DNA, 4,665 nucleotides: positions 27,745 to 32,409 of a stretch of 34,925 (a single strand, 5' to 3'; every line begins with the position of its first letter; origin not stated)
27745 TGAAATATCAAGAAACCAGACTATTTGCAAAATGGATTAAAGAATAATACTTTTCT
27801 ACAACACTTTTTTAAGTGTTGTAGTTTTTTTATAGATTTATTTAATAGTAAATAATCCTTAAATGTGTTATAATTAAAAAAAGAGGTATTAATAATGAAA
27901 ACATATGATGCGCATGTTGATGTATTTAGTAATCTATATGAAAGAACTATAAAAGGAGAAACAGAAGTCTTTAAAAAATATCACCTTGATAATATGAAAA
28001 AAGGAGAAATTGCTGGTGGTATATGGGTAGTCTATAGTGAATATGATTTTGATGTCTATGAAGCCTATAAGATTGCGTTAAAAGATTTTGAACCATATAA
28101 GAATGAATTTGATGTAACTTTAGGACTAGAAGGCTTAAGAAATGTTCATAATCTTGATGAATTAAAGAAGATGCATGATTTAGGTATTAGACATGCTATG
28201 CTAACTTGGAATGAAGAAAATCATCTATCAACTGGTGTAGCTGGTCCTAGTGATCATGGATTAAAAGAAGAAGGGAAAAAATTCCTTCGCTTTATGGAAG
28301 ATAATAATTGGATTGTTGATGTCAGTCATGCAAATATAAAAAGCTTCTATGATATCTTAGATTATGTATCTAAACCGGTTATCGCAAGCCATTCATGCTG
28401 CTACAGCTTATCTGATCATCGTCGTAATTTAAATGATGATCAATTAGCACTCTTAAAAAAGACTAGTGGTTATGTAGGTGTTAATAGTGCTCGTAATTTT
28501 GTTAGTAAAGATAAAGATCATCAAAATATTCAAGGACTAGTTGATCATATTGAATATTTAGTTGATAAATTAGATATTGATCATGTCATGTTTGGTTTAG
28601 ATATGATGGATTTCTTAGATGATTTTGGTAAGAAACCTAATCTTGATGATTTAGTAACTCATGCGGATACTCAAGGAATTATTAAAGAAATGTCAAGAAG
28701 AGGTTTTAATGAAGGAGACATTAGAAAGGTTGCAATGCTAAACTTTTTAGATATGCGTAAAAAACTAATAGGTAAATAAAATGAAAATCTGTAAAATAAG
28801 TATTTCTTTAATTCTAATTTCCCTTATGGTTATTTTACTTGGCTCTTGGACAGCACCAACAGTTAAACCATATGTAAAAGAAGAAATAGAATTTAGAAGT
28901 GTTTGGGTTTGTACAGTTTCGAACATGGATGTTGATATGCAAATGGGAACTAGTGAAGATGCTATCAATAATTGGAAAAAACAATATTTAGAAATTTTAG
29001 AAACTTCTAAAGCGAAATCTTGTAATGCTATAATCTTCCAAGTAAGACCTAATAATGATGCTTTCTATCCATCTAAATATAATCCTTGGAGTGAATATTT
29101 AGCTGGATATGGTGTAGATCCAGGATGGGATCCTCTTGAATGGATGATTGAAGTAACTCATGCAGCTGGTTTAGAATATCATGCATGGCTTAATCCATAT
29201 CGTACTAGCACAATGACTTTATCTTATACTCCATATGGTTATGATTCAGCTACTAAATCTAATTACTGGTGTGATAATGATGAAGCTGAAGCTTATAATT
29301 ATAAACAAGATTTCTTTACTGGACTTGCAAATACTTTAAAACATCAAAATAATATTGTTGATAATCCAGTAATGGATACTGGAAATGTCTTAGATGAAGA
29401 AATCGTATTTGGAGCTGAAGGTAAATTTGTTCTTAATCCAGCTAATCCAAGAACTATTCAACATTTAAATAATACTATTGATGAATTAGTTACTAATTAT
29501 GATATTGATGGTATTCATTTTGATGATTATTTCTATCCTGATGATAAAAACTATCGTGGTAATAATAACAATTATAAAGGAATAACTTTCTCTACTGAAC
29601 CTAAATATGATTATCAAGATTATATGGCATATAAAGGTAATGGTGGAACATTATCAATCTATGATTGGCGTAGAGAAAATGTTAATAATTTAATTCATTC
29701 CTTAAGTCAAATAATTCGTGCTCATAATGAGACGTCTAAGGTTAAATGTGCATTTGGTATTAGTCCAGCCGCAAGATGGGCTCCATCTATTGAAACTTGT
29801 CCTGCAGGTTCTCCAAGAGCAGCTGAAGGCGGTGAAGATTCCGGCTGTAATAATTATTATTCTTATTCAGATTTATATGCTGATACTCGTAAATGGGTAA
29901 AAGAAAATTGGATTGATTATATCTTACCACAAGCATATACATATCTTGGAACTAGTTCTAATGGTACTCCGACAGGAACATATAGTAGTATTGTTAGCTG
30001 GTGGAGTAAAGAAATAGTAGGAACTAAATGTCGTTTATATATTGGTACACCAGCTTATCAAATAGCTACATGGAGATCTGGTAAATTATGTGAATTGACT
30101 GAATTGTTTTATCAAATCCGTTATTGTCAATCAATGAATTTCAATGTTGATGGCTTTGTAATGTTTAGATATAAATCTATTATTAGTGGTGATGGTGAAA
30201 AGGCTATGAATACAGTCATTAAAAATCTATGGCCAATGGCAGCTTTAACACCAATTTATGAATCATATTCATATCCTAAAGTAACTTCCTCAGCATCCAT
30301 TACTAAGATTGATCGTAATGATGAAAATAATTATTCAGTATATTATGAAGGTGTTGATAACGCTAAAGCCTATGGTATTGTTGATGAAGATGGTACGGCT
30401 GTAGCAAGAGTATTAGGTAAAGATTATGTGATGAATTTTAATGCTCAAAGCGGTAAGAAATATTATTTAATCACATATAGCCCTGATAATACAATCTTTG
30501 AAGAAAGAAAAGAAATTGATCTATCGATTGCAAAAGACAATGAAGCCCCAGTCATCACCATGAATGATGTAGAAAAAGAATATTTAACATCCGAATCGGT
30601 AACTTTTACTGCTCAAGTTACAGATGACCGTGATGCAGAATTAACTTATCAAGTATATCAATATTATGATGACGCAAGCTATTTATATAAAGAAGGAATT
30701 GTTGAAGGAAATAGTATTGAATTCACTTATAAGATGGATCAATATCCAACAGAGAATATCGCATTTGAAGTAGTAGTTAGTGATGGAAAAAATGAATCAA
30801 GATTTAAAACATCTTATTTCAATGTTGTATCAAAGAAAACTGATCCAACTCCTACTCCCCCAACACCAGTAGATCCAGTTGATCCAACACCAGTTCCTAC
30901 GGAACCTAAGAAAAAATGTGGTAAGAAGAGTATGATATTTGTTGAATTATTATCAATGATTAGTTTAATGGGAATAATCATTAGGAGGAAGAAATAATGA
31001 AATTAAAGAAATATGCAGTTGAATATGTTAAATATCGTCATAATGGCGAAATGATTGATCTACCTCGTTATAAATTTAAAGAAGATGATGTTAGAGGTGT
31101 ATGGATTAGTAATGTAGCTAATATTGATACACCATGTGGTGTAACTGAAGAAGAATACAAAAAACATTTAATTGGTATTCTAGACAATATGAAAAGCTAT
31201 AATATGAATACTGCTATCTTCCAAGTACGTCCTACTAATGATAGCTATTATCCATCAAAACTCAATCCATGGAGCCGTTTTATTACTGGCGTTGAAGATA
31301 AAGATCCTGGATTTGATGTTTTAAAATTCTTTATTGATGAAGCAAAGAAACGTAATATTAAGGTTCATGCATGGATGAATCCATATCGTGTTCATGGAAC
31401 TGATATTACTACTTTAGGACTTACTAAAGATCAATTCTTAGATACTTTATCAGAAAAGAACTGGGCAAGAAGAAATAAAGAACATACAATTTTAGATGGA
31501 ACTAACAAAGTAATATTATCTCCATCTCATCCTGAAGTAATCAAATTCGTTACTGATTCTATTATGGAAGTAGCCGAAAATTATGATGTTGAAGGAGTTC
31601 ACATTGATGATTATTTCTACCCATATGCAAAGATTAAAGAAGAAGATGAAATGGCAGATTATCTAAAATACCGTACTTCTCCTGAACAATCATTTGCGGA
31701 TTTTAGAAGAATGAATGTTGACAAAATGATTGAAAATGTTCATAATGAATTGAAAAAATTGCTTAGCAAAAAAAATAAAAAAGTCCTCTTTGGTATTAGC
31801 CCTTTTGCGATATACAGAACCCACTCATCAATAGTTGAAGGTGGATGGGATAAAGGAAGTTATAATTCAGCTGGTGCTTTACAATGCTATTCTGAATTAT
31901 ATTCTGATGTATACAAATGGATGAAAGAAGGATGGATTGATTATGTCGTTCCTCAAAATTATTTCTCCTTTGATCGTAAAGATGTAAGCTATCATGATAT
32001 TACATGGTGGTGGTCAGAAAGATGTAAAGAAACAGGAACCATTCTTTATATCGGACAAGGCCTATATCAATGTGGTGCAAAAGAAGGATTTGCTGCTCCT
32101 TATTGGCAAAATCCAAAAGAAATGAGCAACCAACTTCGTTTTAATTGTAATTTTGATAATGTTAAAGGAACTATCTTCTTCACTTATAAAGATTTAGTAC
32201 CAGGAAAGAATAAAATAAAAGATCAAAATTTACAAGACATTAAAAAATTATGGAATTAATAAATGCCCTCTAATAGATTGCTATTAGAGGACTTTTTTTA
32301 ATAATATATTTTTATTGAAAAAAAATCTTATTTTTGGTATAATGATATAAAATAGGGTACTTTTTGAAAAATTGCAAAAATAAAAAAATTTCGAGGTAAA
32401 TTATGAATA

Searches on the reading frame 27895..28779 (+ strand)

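Call 66: search_protein_families(library=pfam, proteins=[window:27895-28779:+], max_evalue=0.001)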
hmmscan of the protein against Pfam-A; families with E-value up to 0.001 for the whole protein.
window:27895-28779:+ (294 aa): 1 family
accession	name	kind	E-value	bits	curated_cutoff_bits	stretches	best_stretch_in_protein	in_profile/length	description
PF01244.27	Peptidase_M19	-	3.6e-57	194.4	26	1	69-287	102-316/319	Membrane dipeptidase (Peptidase family M19)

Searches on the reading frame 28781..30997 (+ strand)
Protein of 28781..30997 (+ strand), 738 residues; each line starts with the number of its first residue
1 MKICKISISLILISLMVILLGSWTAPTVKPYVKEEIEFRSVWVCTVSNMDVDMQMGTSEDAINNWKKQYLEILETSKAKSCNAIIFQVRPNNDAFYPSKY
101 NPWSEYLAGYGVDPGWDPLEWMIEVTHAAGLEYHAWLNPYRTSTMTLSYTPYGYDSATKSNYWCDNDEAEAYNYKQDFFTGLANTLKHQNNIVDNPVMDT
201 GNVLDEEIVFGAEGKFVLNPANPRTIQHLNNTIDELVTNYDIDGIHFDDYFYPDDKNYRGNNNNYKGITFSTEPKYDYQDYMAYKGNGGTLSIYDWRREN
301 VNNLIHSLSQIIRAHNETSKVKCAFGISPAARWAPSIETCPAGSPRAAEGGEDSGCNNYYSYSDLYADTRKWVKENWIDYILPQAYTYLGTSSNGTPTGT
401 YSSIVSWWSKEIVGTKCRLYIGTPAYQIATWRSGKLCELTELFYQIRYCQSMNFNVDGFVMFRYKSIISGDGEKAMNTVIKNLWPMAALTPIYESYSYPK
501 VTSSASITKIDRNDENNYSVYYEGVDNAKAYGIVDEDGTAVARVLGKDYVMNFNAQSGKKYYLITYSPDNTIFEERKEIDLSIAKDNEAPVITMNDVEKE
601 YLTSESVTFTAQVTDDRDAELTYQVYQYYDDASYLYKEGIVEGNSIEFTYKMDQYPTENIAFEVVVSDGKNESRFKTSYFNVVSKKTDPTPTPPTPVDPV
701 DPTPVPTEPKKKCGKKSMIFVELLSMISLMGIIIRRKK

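Call 66: search_protein_families(library=pfam, proteins=[window:28781-30997:+], max_evalue=0.001)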
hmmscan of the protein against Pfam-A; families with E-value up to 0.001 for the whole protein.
window:28781-30997:+ (738 aa): 1 family
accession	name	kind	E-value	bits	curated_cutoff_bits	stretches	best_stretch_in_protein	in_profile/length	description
PF02638.21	GHL10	-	1.3e-50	172.7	27.9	1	37-429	1-300/311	Glycosyl hydrolase-like 10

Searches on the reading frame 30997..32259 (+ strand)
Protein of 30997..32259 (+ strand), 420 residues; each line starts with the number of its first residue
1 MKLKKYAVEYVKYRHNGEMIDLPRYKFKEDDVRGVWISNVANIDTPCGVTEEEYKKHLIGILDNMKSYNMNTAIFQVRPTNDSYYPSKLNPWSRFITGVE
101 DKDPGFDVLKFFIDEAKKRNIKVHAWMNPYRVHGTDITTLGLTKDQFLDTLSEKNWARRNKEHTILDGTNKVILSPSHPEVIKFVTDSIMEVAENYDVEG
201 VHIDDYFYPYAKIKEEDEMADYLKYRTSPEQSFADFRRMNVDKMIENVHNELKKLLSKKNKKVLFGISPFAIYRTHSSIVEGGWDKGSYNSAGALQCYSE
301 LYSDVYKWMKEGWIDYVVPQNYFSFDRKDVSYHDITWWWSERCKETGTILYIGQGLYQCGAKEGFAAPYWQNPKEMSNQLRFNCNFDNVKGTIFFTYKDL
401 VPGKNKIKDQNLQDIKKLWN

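Call 66: search_protein_families(library=pfam, proteins=[window:30997-32259:+], max_evalue=0.001)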
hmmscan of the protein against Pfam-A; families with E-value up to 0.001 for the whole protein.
window:30997-32259:+ (420 aa): 1 family
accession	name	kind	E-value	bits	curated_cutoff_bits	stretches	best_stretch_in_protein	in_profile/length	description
PF02638.21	GHL10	-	5.6e-61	206.8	27.9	1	32-367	2-307/311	Glycosyl hydrolase-like 10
